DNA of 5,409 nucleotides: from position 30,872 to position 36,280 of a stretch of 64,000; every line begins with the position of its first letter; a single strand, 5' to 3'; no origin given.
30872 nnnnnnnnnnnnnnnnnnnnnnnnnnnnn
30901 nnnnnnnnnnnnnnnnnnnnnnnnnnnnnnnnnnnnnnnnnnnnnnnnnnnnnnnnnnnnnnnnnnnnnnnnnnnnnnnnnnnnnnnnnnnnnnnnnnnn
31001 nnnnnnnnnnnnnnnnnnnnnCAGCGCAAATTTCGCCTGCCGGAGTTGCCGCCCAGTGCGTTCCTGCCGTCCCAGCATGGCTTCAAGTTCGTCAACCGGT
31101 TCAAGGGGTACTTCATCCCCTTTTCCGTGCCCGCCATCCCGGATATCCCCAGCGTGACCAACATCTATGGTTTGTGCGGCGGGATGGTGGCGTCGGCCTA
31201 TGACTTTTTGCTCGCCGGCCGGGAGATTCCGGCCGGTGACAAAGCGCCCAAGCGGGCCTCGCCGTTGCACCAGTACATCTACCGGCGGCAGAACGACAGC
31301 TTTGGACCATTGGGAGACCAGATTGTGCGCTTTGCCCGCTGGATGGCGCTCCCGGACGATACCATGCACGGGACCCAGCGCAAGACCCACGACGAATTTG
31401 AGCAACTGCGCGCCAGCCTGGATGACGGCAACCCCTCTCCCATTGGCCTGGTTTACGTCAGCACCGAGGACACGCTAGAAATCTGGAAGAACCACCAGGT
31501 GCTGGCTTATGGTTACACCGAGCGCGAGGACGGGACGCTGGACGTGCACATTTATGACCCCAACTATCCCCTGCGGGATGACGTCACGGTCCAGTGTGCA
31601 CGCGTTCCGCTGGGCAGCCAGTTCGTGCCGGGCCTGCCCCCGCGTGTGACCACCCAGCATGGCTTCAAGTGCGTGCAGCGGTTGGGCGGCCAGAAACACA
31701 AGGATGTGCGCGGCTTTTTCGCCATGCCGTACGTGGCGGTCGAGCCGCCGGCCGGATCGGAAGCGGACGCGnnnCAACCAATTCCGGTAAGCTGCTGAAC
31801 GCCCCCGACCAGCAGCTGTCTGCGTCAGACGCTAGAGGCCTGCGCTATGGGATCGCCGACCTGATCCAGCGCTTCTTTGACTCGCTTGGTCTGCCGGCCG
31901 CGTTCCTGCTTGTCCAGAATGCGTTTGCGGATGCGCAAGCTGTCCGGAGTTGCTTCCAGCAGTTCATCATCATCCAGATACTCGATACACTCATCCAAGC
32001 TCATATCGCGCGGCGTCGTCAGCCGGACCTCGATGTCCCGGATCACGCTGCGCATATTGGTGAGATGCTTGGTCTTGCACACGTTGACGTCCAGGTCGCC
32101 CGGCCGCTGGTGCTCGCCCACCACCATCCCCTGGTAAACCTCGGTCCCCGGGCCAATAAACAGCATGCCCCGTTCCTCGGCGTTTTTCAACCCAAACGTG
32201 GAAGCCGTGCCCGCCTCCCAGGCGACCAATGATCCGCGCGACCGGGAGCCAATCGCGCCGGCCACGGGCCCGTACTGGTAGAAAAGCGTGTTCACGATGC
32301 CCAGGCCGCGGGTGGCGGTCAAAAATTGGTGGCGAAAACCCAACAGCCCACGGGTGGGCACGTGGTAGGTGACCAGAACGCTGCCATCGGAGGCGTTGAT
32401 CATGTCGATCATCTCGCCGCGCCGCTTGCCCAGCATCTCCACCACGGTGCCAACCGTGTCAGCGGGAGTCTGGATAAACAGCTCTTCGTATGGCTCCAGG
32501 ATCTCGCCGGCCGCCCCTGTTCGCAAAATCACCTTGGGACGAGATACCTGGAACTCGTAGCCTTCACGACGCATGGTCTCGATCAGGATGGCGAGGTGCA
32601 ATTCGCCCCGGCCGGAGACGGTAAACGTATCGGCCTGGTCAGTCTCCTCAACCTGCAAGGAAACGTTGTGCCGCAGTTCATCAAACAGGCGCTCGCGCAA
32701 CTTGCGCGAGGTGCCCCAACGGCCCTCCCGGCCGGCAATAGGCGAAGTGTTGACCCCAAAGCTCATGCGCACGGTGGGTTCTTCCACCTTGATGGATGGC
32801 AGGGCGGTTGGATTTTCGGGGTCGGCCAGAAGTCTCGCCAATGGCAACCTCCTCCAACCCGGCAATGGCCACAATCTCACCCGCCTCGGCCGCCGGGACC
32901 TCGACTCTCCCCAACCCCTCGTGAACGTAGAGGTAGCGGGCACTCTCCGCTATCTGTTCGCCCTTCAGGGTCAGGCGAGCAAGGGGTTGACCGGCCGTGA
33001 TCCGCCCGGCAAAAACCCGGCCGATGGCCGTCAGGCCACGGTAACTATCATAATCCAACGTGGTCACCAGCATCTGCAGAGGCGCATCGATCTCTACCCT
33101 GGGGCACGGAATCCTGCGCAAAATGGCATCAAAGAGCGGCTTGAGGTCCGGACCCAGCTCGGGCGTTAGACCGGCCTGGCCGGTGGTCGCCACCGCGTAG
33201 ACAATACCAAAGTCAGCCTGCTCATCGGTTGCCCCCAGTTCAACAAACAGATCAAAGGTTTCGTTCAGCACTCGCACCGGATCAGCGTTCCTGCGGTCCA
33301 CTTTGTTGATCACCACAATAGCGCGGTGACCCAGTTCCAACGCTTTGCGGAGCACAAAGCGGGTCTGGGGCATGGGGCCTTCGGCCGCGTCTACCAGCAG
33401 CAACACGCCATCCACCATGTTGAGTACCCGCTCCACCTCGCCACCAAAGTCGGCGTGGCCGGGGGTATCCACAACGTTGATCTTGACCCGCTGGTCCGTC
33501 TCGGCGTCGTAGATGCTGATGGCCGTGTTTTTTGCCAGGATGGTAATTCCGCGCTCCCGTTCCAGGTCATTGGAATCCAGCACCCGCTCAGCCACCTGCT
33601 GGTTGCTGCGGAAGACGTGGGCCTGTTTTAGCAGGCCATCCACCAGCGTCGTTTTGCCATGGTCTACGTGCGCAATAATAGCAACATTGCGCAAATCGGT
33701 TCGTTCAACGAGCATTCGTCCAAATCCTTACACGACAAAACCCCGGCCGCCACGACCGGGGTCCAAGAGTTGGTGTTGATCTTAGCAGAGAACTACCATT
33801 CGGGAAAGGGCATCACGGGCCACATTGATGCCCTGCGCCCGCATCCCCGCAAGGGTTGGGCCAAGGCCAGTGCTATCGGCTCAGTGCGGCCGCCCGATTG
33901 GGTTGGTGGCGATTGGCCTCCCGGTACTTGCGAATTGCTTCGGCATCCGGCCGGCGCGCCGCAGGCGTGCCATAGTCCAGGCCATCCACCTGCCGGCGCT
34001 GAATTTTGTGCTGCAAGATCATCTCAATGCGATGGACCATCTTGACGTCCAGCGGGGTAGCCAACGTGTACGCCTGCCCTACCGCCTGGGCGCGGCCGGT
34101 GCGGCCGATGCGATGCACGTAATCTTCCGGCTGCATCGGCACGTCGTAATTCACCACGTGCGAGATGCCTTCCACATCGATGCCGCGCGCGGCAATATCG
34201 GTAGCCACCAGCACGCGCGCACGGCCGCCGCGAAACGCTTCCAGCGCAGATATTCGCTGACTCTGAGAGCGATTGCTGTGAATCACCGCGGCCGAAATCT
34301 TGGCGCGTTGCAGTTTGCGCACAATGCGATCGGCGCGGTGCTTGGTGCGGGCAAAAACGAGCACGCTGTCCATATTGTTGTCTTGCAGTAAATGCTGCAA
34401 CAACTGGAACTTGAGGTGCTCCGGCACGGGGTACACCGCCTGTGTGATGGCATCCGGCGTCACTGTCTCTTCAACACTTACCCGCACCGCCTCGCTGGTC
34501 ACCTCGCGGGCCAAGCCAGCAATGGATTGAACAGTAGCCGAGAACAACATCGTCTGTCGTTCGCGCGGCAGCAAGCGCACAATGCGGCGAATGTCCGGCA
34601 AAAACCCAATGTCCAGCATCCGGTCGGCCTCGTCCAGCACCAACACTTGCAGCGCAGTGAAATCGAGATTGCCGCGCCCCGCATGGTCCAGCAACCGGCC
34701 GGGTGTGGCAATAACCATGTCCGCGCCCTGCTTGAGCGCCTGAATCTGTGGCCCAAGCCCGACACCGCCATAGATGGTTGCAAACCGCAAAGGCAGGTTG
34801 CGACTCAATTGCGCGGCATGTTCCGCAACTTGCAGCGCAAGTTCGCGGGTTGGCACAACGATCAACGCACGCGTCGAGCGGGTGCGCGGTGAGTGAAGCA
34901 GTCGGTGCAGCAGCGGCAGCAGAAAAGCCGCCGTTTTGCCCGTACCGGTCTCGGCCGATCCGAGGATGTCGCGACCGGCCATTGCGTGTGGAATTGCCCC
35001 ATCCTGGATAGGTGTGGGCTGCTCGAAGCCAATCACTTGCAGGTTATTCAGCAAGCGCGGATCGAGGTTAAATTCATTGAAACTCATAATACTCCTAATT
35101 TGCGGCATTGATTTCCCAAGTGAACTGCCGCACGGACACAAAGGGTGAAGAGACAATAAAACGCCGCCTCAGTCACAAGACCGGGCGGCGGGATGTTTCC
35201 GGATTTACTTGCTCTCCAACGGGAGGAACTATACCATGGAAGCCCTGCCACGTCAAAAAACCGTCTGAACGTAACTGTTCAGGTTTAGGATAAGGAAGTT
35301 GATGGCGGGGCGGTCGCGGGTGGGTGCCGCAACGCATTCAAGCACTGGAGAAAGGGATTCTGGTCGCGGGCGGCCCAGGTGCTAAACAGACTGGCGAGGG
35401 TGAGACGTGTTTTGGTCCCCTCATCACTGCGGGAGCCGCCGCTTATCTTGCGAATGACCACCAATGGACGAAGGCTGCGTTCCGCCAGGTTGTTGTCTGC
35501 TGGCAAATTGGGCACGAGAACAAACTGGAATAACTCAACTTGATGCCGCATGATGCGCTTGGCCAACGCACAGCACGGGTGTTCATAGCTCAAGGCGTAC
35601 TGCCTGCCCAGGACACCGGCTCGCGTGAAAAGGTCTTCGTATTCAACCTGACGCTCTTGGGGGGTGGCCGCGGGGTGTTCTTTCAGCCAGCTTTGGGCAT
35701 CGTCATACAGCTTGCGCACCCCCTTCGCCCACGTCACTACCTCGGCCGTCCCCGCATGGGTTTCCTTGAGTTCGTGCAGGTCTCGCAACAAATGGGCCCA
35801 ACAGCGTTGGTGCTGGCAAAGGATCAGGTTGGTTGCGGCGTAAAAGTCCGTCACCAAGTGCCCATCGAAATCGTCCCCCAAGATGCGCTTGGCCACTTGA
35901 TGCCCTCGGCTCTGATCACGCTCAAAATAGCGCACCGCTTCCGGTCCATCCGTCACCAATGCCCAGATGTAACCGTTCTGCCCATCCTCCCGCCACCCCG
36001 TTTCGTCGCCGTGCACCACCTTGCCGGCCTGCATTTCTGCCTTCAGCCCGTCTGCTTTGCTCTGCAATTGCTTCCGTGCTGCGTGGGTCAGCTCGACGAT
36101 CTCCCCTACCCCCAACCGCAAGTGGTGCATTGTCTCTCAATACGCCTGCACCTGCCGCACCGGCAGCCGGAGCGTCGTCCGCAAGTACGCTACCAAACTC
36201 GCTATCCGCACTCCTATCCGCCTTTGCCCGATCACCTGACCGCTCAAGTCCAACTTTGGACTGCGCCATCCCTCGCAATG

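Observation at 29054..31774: Two-gene cassette: atypical metallophosphoesterase plus a beta-sandwich/papain-like-fold protein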

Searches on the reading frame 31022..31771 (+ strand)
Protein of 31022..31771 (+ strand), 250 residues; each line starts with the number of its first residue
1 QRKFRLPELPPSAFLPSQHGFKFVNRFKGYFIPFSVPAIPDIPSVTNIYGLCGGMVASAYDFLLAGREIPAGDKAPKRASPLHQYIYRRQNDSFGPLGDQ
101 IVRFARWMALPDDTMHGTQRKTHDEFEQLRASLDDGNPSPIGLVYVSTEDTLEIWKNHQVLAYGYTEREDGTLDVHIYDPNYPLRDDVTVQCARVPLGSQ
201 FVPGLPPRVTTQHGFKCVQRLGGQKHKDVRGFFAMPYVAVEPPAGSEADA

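Call 38: predict_structure(alignment_id=A3)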
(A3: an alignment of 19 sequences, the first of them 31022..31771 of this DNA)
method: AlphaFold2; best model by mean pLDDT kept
length: 250 residues; sequences in the alignment: 19
mean_pLDDT: 86.6   pTM: 0.85
mean pLDDT of the five models: 86.6, 86.4, 85.2, 83.8, 83.6
residues with pLDDT >= 90: 149; 70-90: 64; 50-70: 33; < 50: 4
segments of 3 or more residues with pLDDT < 50: none
pLDDT, mean of each block of 10 residues (from residue 1): 58 86 84 55 62 93 89 86 92 86 94 94 96 91 95 87 95 96 95 94 85 96 95 94 67
secondary structure, 60 per line:
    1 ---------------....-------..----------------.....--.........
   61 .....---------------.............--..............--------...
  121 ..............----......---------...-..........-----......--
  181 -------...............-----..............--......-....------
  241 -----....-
elements in order: H16-19 H52-65 H81-93 H96-109 H118-134 E139-144 E158-167 E173-178 E188-202 E208-221 E224-229 E231-234 H246-249

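Call 40: fold_search(model_id=the predicted structure, library=pdb)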
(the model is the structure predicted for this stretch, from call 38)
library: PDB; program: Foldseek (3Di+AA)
matches with E <= 10: 549; with E <= 0.001: 0
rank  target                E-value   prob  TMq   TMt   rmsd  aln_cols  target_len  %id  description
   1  9jdd_A                8.1e-02  0.77  0.27  0.34  12.9       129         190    7  Crystal structure of the type VI secretion system effector-immunity complex BtaeB CTD-BtaiB from Bacteroides fragilis (released 2025-09-03)
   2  9nk0                  3.3e-01  0.11  0.13  0.19  16.0       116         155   10  Prenylated-FMN maturase PhdC from Mycolicibacterium fortuitum (apo) (released 2026-02-18)
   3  9nk3                  3.3e-01  0.10  0.13  0.20  16.3       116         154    9  Prenylated-FMN maturase PhdC E45A mutant from Mycolicibacterium fortuitum (apo) (released 2026-02-18)
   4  9o5m_A                3.3e-01  0.09  0.13  0.19  16.3       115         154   10  Prenylated-FMN maturase PhdC from Mycolicibacterium fortuitum bound to prenylated flavin mononucleotide in the P1 spac (released 2026-02-18)
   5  7oje_A                3.7e-01  0.14  0.21  0.15  13.2       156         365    9  Crystal structure of the covalent complex between Tribolium castaneum deubiquitinase ZUP and Ubiquitin-PA (released 2022-02-02)
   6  8bns_A                4.0e-01  0.12  0.20  0.12  16.7       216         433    7  Crystal structure of Pif1 from Sulfurihydrogenibium sp in complex with ADP (released 2023-03-22)
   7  9o5m_D                5.3e-01  0.07  0.13  0.19  16.8       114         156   10  Prenylated-FMN maturase PhdC from Mycolicibacterium fortuitum bound to prenylated flavin mononucleotide in the P1 spac (released 2026-02-18)
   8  9nk2                  5.6e-01  0.08  0.13  0.20  16.2       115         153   12  Prenylated-FMN maturase PhdC from Mycolicibacterium fortuitum bound to prenylated flavin mononucleotide (released 2026-02-18)
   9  9nk4                  6.3e-01  0.08  0.13  0.20  16.0       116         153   10  Prenylated-FMN maturase PhdC E45A mutant from Mycolicibacterium fortuitum bound to flavin mononucleotide (released 2026-02-18)
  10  9gar                  6.7e-01  0.04  0.11  0.07  15.3       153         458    7  Siderophore-binding lipoprotein XusB from Barnesiella viscericola (released 2025-08-06)
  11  2w68_C                7.1e-01  0.05  0.11  0.13  14.5       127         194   11  ENHANCING THE RECEPTOR AFFINITY OF THE SIALIC ACID-BINDING DOMAIN OF VIBRIO CHOLERAE SIALIDASE THROUGH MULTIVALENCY (released 2008-12-30)
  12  6eri_AR               7.1e-01  0.03  0.11  0.14  11.7       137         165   12  Structure of the chloroplast ribosome with chl-RRF and hibernation-promoting factor (released 2018-04-18)
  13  9nk1                  8.0e-01  0.06  0.13  0.20  16.9       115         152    9  Prenylated-FMN maturase PhdC from Mycolicibacterium fortuitum bound to flavin mononucleotide (released 2026-02-18)
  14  6yce_A                9.0e-01  0.07  0.21  0.24  11.0       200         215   10  Structure the bromelain protease from Ananas comosus with a thiomethylated active cysteine (released 2020-11-25)
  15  3rsk                  9.0e-01  0.03  0.12  0.18  12.9       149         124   10  STRUCTURE OF THE K7A/R10A/K66A VARIANT OF RIBONUCLEASE A (released 1998-07-15)
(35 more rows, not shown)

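Call 50: search_protein_representatives(alignment_id=A3)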
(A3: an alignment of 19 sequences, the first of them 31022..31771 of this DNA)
Query: 19 sequences, 246 profile positions. Proteins with E-value up to 0.001 (for the whole library): 2425; up to 1e-10: 1672; up to 1e-30: 282. The best 150 are listed.
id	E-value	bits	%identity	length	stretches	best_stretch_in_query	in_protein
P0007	2.5e-117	407.0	-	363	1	1-246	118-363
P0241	1.7e-98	345.3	-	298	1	2-246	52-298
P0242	9.1e-97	339.7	-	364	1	1-245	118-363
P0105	4.4e-92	324.4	-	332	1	2-245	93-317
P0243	3.9e-89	314.7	-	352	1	1-244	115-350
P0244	6.5e-87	307.5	-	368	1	3-241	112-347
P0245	1.6e-86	306.1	-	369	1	1-246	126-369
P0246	7.2e-86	304.0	-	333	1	2-244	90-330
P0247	7.1e-85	300.8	-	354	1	3-245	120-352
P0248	7.1e-82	290.9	-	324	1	2-244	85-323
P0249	9.0e-82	290.6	-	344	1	1-245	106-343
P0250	1.2e-81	290.1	-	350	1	1-245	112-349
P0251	6.0e-81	287.9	-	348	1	1-245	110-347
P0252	4.5e-80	285.0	-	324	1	11-244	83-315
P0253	3.0e-79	282.3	-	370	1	2-244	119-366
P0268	3.2e-70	252.8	-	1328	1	12-245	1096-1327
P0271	2.0e-69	250.1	-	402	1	11-243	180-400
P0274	7.4e-67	241.8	-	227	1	13-245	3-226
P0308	1.4e-54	201.5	-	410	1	12-235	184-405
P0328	2.4e-52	194.3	-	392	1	10-242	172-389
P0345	8.9e-50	185.8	-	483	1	13-243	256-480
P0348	2.5e-49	184.4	-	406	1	12-244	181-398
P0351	5.8e-49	183.2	-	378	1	10-243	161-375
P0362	2.8e-48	180.9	-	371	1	9-245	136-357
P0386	9.7e-46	172.6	-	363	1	7-243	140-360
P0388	1.1e-45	172.4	-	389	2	116-243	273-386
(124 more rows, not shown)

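Call 51: search_protein_families(library=pfam, proteins=[P0268, P0271, P0308, P0345, P0348, P0328, P0351, P0362, P0386, P0388], max_evalue=0.01)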
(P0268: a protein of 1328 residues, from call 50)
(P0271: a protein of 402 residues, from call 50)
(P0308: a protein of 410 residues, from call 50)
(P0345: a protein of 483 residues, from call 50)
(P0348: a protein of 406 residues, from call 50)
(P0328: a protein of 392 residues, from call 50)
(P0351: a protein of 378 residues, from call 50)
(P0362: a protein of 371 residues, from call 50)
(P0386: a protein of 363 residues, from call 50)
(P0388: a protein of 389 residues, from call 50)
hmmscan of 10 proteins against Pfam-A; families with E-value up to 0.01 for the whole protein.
P0268 (1328 aa): 0 families

P0271 (402 aa): 0 families

P0308 (410 aa): 1 family
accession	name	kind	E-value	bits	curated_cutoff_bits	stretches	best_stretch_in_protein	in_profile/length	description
PF01060.29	TTR-52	-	0.00018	22.5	24.9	1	66-115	7-51/79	Transthyretin-like family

P0345 (483 aa): 1 family
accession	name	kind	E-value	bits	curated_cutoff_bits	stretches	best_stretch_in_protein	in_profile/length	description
PF02557.22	VanY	-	1.1e-25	90.3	25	1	58-179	3-131/132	D-alanyl-D-alanine carboxypeptidase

P0348 (406 aa): 0 families

P0328 (392 aa): 0 families

P0351 (378 aa): 0 families

P0362 (371 aa): 0 families

P0386 (363 aa): 1 family
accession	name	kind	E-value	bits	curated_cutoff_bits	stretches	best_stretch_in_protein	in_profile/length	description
PF01060.29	TTR-52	-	0.00091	20.2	24.9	1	14-77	7-52/79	Transthyretin-like family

P0388 (389 aa): 0 families

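Call 54: search_solved_structures(query=A3, max_evalue=10, show_alignments=3)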
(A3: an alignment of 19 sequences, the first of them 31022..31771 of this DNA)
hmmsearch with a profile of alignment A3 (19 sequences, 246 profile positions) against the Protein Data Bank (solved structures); distinct sequences matched with E-value up to 10: 0.

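Call 58: search_protein_families(library=pfam, alignment_id=A4, max_evalue=1)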
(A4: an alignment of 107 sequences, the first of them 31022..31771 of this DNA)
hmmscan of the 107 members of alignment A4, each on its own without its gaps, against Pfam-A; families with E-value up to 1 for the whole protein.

A. member 1, window:31022-31771:+ (250 aa): 0 families

B. families by the number of members that match (of 107 scanned): 34 families (the first 25 are shown)
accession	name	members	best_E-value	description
PF14399.12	BtrH_N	3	0.0051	Butirosin biosynthesis protein H, N-terminal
PF09830.14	ATP_transf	2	0.0011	ATP adenylyltransferase C-terminal domain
PF02557.22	VanY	1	1.1e-25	D-alanyl-D-alanine carboxypeptidase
PF01060.29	TTR-52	1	0.00018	Transthyretin-like family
PF06585.17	JHBP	1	0.0065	Haemolymph juvenile hormone binding protein (JHBP)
PF11759.13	KRTAP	1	0.01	Keratin-associated matrix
PF23639.1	DUF7146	1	0.019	Domain of unknown function (DUF7146)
PF10670.15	DUF4198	1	0.022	Domain of unknown function (DUF4198)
PF25089.1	DUF7804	1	0.024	Domain of unknown function (DUF7804)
PF14851.11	FAM176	1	0.033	FAM176 family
PF18052.6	Rx_N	1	0.035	Rx N-terminal domain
PF11974.14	bMG3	1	0.049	Bacterial alpha-2-macroglobulin MG3 domain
PF25209.1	Phage_capsid_4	1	0.058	Phage capsid protein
PF07690.21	MFS_1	1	0.069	Major Facilitator Superfamily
PF07906.18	Toxin_15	1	0.073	ShET2 enterotoxin, N-terminal region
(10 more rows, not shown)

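Call 63: fold_search(model_id=the predicted structure, library=viral)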
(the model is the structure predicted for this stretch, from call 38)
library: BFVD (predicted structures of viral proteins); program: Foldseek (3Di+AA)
matches with E <= 10: 547; with E <= 0.001: 0
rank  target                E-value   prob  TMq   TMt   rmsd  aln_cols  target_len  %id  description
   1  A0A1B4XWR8            5.0e-02  0.11  0.09  0.13  14.2       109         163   12  Uncharacterized protein [Tenacibaculum phage pT24]
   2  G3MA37                9.6e-02  0.28  0.18  0.21  12.3       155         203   11  Gp296 [Bacillus phage G]
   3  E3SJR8                1.1e-01  0.09  0.14  0.21  16.0       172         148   10  Antenna protein [Synechococcus phage S-ShM2]
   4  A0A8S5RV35            1.2e-01  0.20  0.17  0.14  14.7       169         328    6  Uncharacterized protein [Siphoviridae sp. ctHip2]
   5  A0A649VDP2            1.4e-01  0.63  0.30  0.15   8.1       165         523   12  Lysin A [Mycobacterium phage Indlulamithi]
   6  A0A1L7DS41            1.7e-01  0.06  0.13  0.14  22.5       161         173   16  Uncharacterized protein [Ralstonia phage phiAp1]
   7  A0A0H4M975            1.7e-01  0.06  0.15  0.05  24.4       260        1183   12  (no name in the UniProt tables at hand)
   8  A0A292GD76            1.8e-01  0.47  0.12  0.21   7.3        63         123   19  (no name in the UniProt tables at hand)
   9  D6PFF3                2.0e-01  0.05  0.14  0.13  15.4       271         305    8  (no name in the UniProt tables at hand)
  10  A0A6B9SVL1            2.7e-01  0.12  0.15  0.25  19.5       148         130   11  Uncharacterized protein [Sphaerotilus phage vB_SnaP-R1]
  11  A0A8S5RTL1            3.3e-01  0.06  0.08  0.16  16.3        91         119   14  Uncharacterized protein [Caudovirales sp. gcode 4]
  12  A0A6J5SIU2            3.5e-01  0.41  0.16  0.07   4.8        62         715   11  AAA domain containing protein [uncultured Caudovirales phage]
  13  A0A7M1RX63            3.7e-01  0.18  0.13  0.21  10.7        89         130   12  Uncharacterized protein [uncultured phage cr10_1]
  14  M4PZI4                3.9e-01  0.07  0.14  0.16  17.7       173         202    9  (no name in the UniProt tables at hand)
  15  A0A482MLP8            4.4e-01  0.04  0.11  0.09  19.0       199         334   13  Uncharacterized protein [Burkholderia phage BcepSauron]
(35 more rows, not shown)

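Call 70: find_encoding_contigs(protein=P0345, flank=5000, max_places=2)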
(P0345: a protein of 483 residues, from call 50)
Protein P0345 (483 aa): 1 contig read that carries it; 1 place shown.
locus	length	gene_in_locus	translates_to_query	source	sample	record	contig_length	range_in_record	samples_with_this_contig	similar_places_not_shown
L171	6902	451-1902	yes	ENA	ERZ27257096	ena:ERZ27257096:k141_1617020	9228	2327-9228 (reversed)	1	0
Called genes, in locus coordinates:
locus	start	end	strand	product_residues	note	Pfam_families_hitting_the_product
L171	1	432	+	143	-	?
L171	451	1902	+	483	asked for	PF02557:VanY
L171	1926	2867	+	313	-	PF03130:HEAT_PBS (faint), PF13646:HEAT_2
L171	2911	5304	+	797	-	PF09423:PhoD, PF19050:PhoD_2 (weak)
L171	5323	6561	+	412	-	PF13354:Beta-lactamase2 (faint)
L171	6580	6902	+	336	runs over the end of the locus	-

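Call 71: find_encoding_contigs(protein=P0274, flank=5000, max_places=2)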
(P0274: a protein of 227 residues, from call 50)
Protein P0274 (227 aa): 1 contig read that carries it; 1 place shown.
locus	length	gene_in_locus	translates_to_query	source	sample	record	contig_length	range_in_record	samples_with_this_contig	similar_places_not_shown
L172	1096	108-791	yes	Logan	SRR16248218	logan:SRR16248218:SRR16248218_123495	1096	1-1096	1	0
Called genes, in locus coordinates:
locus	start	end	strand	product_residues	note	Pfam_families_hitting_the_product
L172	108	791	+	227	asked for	-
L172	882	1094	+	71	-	?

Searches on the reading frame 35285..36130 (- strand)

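Call 49: search_protein_families(library=pfam, proteins=[window:35285-36130:-], max_evalue=0.00001)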
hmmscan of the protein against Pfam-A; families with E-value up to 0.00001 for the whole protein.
window:35285-36130:- (281 aa): 1 family
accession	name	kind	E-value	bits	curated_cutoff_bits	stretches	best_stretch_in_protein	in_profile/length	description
PF03050.20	DDE_Tnp_IS66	-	5.3e-39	134.8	23.1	1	5-240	36-283/284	Transposase IS66 family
